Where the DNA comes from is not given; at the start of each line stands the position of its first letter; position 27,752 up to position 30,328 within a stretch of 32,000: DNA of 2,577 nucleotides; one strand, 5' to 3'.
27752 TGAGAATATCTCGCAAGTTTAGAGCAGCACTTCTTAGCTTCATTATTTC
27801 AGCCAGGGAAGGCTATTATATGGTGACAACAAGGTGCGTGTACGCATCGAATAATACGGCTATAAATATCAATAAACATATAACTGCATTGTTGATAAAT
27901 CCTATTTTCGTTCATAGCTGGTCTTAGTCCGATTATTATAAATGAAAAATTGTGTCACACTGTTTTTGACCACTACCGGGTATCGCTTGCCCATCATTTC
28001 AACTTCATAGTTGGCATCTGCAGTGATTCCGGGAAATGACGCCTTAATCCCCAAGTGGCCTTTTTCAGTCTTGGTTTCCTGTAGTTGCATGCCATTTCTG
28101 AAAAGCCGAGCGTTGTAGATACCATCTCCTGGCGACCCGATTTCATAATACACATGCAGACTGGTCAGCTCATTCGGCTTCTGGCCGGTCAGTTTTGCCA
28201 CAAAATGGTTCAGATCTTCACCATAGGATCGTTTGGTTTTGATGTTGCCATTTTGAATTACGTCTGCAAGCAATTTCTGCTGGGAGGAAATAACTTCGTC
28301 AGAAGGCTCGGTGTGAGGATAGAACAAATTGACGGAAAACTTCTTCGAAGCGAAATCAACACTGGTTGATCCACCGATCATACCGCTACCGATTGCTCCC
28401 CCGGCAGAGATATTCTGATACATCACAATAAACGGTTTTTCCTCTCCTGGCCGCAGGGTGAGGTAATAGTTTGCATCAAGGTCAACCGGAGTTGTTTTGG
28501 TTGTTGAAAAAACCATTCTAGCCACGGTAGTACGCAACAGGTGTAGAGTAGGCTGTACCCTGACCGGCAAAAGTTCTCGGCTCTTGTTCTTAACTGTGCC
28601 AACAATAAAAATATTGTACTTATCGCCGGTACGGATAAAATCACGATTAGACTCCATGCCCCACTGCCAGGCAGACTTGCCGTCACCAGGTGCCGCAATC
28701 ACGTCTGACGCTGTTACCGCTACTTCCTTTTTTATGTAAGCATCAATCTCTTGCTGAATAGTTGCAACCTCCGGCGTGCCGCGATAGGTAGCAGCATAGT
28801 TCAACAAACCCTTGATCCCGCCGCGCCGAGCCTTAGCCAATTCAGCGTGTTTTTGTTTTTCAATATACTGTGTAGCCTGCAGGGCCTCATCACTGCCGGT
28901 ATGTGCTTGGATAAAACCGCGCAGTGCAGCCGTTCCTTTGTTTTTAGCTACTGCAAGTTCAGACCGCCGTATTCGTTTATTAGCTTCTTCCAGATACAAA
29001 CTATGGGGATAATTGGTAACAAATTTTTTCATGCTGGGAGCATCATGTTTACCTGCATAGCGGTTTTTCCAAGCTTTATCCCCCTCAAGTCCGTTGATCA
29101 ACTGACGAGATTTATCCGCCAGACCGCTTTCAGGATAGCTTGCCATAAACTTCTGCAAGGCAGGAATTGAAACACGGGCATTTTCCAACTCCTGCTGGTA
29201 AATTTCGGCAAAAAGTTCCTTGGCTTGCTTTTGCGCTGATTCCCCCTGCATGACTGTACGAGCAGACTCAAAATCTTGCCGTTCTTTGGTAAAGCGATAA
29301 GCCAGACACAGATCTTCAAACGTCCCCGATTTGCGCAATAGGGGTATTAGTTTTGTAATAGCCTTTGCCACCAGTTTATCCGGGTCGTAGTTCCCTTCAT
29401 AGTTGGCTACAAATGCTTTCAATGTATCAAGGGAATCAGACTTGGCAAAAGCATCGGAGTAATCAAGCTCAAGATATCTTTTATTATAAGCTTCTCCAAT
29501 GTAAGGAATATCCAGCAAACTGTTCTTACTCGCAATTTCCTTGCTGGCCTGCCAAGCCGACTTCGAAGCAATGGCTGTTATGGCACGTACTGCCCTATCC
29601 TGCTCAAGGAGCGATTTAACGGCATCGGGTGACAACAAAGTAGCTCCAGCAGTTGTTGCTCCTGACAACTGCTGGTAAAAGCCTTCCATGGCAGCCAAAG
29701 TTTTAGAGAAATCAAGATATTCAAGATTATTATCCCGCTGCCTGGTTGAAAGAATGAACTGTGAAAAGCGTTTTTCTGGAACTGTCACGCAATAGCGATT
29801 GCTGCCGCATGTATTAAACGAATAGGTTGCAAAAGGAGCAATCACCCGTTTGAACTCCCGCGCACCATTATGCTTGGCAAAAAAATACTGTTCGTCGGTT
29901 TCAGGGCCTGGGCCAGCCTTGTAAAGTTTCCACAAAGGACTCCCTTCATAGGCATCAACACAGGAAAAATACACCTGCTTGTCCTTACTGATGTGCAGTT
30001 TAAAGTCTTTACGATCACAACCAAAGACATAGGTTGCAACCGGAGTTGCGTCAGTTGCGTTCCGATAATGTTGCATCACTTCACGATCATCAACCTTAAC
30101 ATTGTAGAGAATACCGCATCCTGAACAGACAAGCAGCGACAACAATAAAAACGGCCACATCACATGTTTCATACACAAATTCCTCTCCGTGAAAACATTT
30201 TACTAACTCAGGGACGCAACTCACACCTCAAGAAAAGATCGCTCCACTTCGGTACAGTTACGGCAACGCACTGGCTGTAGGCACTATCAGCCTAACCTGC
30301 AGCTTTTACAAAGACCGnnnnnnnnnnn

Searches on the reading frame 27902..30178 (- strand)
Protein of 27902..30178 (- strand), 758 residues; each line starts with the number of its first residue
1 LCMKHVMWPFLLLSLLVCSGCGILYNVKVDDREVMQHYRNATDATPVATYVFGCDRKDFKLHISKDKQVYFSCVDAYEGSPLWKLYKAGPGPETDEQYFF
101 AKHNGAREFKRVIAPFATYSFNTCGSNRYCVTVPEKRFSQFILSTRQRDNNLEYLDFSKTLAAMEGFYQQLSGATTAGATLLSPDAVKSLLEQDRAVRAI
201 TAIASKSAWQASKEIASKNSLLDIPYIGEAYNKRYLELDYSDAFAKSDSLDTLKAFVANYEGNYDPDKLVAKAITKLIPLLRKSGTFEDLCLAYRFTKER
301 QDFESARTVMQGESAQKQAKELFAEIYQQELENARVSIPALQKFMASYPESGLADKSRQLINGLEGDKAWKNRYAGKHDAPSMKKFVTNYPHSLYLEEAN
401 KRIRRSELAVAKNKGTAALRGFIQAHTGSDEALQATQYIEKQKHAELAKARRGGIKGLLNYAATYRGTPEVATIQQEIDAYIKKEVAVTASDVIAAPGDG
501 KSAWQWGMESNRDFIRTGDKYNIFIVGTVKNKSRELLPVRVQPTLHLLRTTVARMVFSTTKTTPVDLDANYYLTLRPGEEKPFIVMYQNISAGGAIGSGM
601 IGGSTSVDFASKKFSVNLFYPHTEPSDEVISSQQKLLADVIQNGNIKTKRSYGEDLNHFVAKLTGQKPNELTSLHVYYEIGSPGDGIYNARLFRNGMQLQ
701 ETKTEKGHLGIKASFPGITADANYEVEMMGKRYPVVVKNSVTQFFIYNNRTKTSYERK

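Call 6: search_protein_families(library=pfam, proteins=[window:27902-30178:-], max_evalue=0.001)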
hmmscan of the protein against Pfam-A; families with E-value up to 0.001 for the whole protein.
window:27902-30178:- (758 aa): 1 family
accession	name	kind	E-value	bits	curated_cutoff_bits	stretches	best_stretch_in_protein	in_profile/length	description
PF13525.12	YfiO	-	0.00037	20.7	25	0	310-363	84-135/203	Outer membrane lipoprotein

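Call 53: search_protein_families(library=phrogs, proteins=[window:27902-30178:-], max_evalue=0.001)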
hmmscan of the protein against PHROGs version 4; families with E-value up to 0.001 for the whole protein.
window:27902-30178:- (758 aa): 0 families
